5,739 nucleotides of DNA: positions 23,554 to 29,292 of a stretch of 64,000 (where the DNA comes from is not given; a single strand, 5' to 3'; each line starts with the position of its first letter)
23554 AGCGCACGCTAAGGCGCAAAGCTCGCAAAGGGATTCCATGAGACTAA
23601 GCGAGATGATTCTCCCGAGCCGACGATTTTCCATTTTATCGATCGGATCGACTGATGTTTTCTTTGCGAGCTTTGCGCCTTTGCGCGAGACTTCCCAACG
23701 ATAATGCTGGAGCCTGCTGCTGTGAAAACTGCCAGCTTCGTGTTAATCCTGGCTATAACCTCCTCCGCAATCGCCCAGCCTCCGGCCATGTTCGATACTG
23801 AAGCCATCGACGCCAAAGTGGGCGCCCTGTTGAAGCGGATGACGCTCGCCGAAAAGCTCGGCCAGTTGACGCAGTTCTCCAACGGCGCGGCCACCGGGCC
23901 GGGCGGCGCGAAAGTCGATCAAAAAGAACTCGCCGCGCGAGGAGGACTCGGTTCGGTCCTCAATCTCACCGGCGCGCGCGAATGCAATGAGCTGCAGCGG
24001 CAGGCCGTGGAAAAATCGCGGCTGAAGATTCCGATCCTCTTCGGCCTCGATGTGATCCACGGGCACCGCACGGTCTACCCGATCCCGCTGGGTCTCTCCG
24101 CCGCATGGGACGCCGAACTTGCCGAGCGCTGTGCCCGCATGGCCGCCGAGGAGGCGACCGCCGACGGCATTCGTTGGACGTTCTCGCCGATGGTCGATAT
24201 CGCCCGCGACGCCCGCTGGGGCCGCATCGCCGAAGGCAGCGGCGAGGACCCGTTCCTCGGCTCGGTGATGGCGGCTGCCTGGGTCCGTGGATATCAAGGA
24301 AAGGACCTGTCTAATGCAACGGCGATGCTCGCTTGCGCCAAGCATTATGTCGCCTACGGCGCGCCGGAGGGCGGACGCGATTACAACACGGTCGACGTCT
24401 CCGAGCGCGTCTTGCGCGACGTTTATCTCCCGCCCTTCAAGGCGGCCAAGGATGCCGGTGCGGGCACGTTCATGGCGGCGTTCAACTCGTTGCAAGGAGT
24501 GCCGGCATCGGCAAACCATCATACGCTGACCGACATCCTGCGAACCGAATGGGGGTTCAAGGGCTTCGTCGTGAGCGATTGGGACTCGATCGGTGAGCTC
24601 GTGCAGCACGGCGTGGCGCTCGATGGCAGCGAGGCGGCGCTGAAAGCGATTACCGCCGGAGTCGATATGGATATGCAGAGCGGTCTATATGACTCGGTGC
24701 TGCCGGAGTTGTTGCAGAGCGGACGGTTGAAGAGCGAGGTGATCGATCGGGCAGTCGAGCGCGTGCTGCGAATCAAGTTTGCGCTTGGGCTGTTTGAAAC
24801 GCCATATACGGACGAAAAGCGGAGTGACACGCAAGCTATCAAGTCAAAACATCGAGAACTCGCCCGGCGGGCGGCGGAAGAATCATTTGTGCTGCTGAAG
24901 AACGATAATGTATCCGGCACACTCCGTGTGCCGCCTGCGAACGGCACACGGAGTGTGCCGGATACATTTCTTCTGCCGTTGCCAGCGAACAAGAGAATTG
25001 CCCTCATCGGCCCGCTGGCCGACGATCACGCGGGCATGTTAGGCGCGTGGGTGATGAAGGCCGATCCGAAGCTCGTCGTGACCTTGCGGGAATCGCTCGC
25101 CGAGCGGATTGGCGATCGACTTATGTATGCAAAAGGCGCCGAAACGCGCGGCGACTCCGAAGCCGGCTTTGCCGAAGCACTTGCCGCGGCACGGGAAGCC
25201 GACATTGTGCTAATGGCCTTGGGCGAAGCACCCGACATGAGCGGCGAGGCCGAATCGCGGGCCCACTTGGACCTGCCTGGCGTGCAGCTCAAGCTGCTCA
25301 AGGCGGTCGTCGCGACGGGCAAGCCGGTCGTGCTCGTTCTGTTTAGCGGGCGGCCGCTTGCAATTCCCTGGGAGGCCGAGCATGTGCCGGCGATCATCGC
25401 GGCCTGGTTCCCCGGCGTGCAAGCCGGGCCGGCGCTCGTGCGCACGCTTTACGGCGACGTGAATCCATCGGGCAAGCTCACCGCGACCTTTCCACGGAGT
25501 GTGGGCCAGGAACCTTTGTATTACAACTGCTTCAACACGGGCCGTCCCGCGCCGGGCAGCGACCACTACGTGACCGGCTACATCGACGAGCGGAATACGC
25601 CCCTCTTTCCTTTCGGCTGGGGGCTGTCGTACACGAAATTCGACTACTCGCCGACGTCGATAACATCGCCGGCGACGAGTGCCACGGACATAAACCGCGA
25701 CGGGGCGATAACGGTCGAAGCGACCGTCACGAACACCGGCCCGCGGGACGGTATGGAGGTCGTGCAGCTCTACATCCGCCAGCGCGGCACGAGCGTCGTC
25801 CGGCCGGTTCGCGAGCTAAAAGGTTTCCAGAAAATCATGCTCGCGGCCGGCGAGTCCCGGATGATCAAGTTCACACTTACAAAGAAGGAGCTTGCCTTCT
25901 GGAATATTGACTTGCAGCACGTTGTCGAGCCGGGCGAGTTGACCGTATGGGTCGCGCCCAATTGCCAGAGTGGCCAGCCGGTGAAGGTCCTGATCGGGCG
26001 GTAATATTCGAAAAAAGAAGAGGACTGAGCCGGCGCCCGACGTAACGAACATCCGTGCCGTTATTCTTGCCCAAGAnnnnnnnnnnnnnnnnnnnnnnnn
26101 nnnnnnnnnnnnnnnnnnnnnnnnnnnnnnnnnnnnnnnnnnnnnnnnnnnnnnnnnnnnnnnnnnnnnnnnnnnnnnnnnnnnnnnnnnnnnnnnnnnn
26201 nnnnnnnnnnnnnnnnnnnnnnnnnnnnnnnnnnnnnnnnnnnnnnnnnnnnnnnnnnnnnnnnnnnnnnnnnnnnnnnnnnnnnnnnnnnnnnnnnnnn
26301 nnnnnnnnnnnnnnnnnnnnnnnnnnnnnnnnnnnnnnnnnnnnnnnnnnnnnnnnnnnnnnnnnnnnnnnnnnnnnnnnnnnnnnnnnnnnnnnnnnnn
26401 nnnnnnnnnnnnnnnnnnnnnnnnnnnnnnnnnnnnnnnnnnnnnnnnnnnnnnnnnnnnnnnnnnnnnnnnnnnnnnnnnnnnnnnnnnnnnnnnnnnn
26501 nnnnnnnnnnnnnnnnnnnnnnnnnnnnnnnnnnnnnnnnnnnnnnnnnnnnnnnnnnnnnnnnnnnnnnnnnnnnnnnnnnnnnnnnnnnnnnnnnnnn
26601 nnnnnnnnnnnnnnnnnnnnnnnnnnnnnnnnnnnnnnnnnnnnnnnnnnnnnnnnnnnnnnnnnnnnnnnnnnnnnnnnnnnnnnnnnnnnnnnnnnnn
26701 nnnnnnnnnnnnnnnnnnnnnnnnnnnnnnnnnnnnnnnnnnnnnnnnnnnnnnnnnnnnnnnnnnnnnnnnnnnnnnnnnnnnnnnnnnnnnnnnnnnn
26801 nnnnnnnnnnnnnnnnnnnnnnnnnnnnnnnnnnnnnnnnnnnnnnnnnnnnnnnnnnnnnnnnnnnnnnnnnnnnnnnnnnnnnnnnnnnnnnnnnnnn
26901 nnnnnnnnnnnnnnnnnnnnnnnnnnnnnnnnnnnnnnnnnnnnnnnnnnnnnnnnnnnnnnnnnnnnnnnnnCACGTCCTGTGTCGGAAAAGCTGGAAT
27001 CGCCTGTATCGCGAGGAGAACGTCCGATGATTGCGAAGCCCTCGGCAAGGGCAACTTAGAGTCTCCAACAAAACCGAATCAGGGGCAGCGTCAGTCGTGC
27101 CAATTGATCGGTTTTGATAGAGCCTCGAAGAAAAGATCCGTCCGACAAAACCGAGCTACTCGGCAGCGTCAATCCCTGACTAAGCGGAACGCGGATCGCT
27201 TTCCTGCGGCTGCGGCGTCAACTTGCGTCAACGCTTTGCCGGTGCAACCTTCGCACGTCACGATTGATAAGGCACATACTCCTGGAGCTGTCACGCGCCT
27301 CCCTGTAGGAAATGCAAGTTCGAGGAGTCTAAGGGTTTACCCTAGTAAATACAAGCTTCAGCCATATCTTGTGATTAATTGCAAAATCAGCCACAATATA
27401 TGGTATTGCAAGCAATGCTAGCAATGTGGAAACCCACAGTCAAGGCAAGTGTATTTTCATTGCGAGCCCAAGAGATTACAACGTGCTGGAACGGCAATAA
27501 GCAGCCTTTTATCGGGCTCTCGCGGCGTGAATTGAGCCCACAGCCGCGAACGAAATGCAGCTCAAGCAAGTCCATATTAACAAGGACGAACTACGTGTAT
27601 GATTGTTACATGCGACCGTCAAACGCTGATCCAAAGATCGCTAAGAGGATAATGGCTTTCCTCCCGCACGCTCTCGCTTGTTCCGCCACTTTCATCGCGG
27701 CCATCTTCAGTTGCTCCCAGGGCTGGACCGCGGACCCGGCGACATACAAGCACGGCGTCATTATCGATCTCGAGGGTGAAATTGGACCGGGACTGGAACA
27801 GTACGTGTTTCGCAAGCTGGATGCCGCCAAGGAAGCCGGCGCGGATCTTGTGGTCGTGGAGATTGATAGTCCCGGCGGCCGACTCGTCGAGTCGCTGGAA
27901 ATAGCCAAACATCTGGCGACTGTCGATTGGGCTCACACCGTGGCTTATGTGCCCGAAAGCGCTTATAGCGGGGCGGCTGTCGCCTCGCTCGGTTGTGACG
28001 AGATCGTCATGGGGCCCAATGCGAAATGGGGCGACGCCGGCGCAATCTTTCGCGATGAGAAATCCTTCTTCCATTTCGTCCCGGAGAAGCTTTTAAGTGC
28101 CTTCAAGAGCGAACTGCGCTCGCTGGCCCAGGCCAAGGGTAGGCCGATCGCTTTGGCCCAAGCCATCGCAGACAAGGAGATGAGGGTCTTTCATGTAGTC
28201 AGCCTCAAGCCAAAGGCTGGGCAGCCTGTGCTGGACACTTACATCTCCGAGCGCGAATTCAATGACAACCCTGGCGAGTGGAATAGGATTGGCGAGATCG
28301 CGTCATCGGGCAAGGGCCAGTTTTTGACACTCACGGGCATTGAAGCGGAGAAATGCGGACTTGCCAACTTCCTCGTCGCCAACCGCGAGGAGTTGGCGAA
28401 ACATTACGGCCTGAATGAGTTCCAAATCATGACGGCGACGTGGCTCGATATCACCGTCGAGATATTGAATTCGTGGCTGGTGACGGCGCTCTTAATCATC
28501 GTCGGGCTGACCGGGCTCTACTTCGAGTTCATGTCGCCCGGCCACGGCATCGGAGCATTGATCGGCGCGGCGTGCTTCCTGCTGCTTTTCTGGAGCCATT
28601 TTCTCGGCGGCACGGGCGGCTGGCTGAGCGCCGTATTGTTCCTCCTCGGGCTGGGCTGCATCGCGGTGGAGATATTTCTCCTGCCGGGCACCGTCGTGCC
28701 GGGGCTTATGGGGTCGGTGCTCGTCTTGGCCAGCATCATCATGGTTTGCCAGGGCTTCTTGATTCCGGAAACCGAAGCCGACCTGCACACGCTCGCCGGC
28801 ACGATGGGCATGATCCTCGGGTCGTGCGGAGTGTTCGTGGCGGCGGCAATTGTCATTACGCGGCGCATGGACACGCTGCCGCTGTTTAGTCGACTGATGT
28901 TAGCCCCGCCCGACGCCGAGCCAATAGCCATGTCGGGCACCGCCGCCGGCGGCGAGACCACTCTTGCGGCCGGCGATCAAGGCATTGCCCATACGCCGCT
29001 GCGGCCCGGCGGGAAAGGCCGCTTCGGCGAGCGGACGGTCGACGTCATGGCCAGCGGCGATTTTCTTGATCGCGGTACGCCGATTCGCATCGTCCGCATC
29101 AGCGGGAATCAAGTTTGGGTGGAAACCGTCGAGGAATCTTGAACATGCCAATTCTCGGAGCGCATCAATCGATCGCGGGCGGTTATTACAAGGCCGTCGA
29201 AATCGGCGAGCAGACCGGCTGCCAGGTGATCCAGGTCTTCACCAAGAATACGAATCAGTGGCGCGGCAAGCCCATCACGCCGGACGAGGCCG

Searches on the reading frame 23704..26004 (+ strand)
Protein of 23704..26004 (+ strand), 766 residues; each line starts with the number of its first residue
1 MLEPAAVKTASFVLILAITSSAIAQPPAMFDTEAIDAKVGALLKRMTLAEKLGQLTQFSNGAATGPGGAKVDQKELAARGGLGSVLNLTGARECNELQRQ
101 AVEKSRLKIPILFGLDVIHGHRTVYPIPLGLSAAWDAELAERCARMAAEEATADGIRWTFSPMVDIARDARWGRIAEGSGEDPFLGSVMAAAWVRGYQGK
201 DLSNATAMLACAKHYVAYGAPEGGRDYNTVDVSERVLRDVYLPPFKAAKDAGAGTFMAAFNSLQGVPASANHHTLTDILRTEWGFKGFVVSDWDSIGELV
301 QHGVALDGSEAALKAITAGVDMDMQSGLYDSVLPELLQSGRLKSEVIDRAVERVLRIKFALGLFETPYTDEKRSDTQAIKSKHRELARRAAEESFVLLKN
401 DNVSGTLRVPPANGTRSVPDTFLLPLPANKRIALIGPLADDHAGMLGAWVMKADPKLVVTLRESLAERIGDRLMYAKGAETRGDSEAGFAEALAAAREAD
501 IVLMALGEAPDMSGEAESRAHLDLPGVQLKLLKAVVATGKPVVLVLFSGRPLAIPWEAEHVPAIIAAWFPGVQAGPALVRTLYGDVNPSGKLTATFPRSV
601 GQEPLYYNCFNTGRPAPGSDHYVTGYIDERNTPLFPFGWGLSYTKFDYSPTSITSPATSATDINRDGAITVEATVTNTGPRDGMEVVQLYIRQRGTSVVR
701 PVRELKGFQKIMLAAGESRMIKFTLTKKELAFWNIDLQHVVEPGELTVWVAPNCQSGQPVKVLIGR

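Call 43: search_protein_families(library=pfam, proteins=[window:23704-26004:+], max_evalue=0.0001)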
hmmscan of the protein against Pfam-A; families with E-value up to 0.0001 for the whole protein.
window:23704-26004:+ (766 aa): 3 families
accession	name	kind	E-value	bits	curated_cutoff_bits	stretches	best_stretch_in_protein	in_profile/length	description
PF00933.27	Glyco_hydro_3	-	7.1e-68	229.8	27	1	47-357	1-316/316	Glycosyl hydrolase family 3 N terminal domain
PF01915.27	Glyco_hydro_3_C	-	4.2e-51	174.2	31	1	396-643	2-200/200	Glycosyl hydrolase family 3 C-terminal domain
PF14310.12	Fn3-like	-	8.3e-25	87.2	25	1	685-752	1-69/71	Fibronectin type III-like domain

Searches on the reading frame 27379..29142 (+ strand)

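Call 44: search_protein_families(library=pfam, proteins=[window:27379-29142:+], max_evalue=0.0001)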
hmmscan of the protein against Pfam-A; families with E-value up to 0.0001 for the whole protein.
window:27379-29142:+ (587 aa): 3 families
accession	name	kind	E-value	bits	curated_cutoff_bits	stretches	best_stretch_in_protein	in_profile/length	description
PF25145.1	NfeD1b_N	-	9.6e-28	97.5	40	1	128-272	4-143/189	NfeD1b, N-terminal domain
PF24961.1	NfeD_membrane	-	1.7e-20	73.6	26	1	368-488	2-117/119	NfeD integral membrane domain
PF01957.25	NfeD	-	1.3e-07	32.2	29.1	1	532-582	6-56/57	NfeD-like C-terminal, partner-binding domain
